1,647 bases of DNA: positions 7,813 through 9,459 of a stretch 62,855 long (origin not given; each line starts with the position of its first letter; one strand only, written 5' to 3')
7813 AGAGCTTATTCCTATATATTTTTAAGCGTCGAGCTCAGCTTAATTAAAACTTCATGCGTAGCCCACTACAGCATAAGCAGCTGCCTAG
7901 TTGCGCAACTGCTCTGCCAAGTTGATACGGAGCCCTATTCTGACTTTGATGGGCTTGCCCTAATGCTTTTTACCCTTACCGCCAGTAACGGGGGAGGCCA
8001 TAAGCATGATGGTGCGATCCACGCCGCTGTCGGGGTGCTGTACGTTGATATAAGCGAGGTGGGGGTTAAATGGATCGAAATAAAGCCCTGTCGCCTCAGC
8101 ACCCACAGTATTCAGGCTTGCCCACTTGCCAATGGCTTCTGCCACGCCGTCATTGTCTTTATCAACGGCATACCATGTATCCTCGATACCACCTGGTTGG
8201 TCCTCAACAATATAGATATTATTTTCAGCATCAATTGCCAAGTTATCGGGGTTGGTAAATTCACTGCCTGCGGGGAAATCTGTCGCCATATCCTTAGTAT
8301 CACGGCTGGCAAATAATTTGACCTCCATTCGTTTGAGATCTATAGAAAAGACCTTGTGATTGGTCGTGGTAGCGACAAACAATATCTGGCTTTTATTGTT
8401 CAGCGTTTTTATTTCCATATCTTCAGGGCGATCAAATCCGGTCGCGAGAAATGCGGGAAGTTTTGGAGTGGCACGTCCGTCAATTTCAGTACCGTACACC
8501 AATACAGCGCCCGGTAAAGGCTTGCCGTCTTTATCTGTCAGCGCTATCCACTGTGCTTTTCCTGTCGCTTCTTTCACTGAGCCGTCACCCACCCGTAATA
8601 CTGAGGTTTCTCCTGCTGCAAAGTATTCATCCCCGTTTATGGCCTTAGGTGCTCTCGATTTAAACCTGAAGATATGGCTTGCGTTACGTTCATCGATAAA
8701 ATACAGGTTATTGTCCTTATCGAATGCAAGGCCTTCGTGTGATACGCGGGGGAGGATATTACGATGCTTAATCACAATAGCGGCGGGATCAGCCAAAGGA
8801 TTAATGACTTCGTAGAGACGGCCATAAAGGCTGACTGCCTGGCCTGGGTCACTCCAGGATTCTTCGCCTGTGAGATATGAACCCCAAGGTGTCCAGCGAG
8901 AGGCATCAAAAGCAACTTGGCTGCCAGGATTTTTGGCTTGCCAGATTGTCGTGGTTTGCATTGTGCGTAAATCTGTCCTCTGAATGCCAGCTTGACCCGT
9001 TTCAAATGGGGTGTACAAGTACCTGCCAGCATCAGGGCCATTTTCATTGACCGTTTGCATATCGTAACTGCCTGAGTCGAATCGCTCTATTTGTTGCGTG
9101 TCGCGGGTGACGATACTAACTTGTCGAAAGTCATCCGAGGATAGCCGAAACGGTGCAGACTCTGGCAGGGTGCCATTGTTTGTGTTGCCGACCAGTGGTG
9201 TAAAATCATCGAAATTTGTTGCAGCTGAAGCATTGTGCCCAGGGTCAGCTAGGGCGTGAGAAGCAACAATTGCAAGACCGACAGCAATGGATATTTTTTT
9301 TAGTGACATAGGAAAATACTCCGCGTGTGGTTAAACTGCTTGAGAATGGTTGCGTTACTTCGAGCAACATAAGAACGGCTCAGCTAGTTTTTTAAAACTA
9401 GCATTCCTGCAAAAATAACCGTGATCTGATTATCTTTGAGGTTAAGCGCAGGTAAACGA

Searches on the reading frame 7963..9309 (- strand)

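Call 71: search_protein_families(library=pfam, proteins=[window:7963-9309:-], max_evalue=0.00001)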
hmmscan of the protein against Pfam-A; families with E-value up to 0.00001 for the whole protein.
window:7963-9309:- (449 aa): 1 family
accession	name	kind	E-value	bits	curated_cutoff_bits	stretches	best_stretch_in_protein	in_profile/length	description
PF05787.19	PhoX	-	1e-17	64.9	24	1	140-427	169-515/515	Alkaline phosphatase PhoX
